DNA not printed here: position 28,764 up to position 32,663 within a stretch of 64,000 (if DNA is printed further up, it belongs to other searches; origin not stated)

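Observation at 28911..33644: Giant protein architecture: five-fold 38-aa helical tandem repeats, an unknown central domain and a C-terminal HAD-like phosphatase signature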

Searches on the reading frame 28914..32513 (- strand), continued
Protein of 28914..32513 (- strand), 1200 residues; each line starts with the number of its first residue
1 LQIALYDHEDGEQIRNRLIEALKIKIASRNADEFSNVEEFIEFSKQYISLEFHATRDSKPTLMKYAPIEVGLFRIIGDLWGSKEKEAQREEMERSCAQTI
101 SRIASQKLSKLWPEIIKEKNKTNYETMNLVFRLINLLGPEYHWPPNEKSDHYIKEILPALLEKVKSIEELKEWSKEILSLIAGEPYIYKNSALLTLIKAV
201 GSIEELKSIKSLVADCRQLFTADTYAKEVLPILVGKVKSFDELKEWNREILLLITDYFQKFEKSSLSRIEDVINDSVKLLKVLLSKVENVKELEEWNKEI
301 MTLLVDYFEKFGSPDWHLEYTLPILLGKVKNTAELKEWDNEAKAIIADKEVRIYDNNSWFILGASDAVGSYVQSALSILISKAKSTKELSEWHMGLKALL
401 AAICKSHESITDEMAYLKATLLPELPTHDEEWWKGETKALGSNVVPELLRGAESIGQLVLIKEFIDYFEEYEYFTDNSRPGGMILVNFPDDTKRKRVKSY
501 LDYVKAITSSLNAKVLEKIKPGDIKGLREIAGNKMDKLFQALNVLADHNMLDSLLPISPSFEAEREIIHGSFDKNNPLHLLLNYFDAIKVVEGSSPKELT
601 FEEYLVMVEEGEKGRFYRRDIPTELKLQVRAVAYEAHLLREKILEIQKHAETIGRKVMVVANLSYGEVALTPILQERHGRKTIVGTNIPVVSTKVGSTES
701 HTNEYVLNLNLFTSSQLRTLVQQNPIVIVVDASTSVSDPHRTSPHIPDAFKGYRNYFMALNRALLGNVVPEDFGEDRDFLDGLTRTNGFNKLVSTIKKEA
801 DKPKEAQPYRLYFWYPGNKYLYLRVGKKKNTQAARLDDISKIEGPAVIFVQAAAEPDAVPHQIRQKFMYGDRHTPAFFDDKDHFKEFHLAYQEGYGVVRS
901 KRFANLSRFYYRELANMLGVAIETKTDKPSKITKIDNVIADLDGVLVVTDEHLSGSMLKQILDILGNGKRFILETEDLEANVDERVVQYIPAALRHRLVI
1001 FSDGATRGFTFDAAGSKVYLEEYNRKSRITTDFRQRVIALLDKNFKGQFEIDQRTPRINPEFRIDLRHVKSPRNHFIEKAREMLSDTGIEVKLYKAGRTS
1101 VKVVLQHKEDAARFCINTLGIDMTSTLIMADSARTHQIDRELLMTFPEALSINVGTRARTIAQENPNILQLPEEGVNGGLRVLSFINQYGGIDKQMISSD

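Call 72: search_protein_families(library=pfam, proteins=[P0122, P0125, P0134, P0011, P0021, P0017], max_evalue=0.0001)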
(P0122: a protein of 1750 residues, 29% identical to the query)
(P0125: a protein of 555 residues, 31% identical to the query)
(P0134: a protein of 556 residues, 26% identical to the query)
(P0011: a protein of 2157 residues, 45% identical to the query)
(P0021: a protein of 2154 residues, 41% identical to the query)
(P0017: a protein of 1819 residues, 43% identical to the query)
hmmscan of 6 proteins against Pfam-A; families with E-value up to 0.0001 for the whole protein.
P0122 (1750 aa): 4 families
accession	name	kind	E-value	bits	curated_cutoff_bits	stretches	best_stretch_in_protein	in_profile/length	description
PF13646.12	HEAT_2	-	8.2e-37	125.8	27.7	4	882-968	2-88/88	HEAT repeats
PF02985.28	HEAT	-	1.2e-15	56.6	23.5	0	848-871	1-23/31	HEAT repeat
PF03130.22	HEAT_PBS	-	4.1e-15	55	20.9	0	832-857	1-26/27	PBS lyase HEAT-like repeat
PF13513.12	HEAT_EZ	-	1.3e-08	35.6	27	0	944-970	30-55/55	HEAT-like repeat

P0125 (555 aa): 6 families
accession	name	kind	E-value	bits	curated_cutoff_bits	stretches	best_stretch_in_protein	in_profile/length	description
PF13646.12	HEAT_2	-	2.4e-46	156.4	27.7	4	158-239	2-83/88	HEAT repeats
PF03130.22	HEAT_PBS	-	1.8e-24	83.8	20.9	1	203-228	1-26/27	PBS lyase HEAT-like repeat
PF02985.28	HEAT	-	1.1e-20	72.2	23.5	0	195-215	9-28/31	HEAT repeat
PF13513.12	HEAT_EZ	-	8.9e-10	39.3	27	0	180-214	18-55/55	HEAT-like repeat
PF00514.29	Arm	-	1.6e-06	28.4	20.6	0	184-214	10-39/41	Armadillo/beta-catenin-like repeat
PF05116.19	S6PP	-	2.3e-05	24.5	20.3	1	420-509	128-213/247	Sucrose-6F-phosphate phosphohydrolase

P0134 (556 aa): 0 families

P0011 (2157 aa): 1 family
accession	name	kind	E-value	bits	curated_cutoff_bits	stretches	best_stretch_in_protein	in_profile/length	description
PF02636.23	Methyltransf_28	-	3e-49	168.2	23.3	1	1666-1933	1-248/249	Putative S-adenosyl-L-methionine-dependent methyltransferase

P0021 (2154 aa): 0 families

P0017 (1819 aa): 1 family
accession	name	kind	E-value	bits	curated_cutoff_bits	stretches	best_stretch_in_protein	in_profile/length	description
PF08282.18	Hydrolase_3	-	3.3e-06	27.5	20.9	0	1466-1504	1-39/255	haloacid dehalogenase-like hydrolase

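Call 89: search_protein_families(library=pfam, proteins=[L002:4514-5185:+, L002:5082-5900:+], max_evalue=0.001)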
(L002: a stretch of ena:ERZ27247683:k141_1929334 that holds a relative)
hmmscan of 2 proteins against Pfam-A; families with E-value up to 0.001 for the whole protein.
L002:4514-5185:+ (224 aa): 0 families

L002:5082-5900:+ (273 aa): 3 families
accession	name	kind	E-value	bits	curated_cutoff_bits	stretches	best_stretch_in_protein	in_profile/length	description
PF13508.13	Acetyltransf_7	-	0.00011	22.9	27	1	185-246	27-84/84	Acetyltransferase (GNAT) domain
PF13673.13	Acetyltransf_10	-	0.00044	20.7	23.6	1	194-256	55-119/128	Acetyltransferase (GNAT) domain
PF00583.31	Acetyltransf_1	-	0.00097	19.8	20.7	0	166-244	38-116/116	Acetyltransferase (GNAT) family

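Call 95: find_encoding_contigs(protein=P0063, flank=8000, max_places=4)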
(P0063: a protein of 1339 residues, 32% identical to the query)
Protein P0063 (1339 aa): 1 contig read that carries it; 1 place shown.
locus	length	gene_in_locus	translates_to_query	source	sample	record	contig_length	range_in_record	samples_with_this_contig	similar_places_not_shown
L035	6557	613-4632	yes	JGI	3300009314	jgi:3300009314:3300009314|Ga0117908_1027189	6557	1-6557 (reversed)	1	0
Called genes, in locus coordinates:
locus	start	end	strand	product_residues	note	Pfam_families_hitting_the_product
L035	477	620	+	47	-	-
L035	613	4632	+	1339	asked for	-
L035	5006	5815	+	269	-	PF13495:Phage_int_SAM_4, PF00589:Phage_integrase, PF22823:MrpR_C_cat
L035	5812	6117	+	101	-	PF10884:DUF2683 (weak)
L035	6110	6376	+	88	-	-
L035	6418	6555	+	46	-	?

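Call 96: find_encoding_contigs(protein=P0002, flank=8000, max_places=3)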
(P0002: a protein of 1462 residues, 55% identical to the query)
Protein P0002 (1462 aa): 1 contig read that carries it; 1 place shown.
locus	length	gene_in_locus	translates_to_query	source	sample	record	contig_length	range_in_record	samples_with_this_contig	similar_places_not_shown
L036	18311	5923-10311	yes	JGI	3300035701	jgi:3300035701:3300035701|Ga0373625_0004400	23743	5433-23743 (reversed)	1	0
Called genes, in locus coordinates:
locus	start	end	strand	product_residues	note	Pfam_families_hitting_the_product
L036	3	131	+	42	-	?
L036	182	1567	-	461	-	PF18998:Flg_new_2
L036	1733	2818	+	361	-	PF00180:Iso_dh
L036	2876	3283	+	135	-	PF01951:Archease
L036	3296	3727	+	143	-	PF02308:MgtC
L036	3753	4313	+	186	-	PF02508:Rnf-Nqr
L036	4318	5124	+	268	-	PF04060:FeS, PF14697:Fer4_21 (weak), PF12797:Fer4_2 (weak), PF12837:Fer4_6 (weak), PF00037:Fer4 (weak), PF12838:Fer4_7 (weak), PF13187:Fer4_9 (weak), PF12837:Fer4_6 (weak), +1 more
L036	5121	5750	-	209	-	PF00908:dTDP_sugar_isom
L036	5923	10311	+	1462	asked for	-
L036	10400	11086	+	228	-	PF04298:Zn_peptidase_2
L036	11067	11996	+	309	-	PF01745:IPT, PF01715:IPPT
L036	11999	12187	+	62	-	PF01361:Tautomerase, PF14552:Tautomerase_2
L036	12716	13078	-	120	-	-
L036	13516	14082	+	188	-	-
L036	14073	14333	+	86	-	-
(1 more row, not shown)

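Call 97: find_encoding_contigs(protein=P0058, flank=8000, max_places=3)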
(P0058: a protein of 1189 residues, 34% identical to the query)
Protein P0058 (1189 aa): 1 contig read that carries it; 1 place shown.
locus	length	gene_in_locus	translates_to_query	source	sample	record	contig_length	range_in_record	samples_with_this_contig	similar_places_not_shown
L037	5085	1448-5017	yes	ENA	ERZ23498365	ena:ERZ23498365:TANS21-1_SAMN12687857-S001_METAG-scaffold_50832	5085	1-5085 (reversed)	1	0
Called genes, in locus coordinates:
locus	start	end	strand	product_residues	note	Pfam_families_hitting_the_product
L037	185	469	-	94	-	PF13744:HTH_37 (weak), PF13560:HTH_31 (weak), PF01381:HTH_3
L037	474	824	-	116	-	PF05973:Gp49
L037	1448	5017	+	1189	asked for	PF00156:Pribosyltran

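Call 98: find_encoding_contigs(protein=P0061, flank=8000, max_places=3)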
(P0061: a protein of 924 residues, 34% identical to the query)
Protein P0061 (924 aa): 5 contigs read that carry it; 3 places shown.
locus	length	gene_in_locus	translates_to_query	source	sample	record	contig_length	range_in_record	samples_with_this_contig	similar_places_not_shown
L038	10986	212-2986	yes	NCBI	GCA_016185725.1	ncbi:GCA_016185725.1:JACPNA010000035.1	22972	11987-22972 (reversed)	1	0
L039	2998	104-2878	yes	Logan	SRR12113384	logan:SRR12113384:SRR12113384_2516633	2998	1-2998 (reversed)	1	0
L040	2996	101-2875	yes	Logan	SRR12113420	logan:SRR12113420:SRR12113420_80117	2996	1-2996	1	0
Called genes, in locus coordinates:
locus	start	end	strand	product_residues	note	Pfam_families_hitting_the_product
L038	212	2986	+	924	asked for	-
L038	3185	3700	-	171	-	PF00856:SET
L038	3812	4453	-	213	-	-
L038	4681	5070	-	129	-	PF01850:PIN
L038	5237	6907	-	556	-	PF23613:ELP3_N, PF04055:Radical_SAM, PF16199:Radical_SAM_C, PF00583:Acetyltransf_1 (weak)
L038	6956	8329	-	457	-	PF06039:Mqo, PF01266:DAO, PF13738:Pyr_redox_3 (weak)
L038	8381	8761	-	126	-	PF07681:DoxX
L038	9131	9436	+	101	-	PF01638:HxlR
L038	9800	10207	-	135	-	-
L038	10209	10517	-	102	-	-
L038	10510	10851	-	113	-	-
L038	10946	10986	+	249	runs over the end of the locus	PF01978:TrmB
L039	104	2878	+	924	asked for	-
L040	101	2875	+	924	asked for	-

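Call 101: find_encoding_contigs(protein=P0067, flank=8000, max_places=4)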
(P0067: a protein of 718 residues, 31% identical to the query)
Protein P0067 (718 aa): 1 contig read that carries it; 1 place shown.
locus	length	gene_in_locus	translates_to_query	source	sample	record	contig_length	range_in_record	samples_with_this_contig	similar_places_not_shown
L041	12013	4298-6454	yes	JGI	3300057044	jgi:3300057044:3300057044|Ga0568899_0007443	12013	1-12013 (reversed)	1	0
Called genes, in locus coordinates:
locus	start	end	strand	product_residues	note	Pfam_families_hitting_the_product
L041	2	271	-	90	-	?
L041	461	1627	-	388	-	PF04015:DUF362, PF00037:Fer4 (weak), PF12837:Fer4_6 (weak), PF12838:Fer4_7 (weak), PF13237:Fer4_10 (weak)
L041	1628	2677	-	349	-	PF00291:PALP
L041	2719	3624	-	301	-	PF01370:Epimerase, PF13460:NAD_binding_10, PF16363:GDP_Man_Dehyd (faint)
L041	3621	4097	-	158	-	PF03168:LEA_2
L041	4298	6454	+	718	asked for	-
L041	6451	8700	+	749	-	-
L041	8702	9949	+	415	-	PF07719:TPR_2 (faint), PF13414:TPR_11 (faint), PF13181:TPR_8 (faint), PF13431:TPR_17 (faint), PF00515:TPR_1 (faint)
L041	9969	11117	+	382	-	-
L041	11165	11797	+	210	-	PF13432:TPR_16, PF13414:TPR_11, PF00515:TPR_1, PF13181:TPR_8, PF13432:TPR_16, PF13414:TPR_11, PF14559:TPR_19, PF00515:TPR_1, +16 more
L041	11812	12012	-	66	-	?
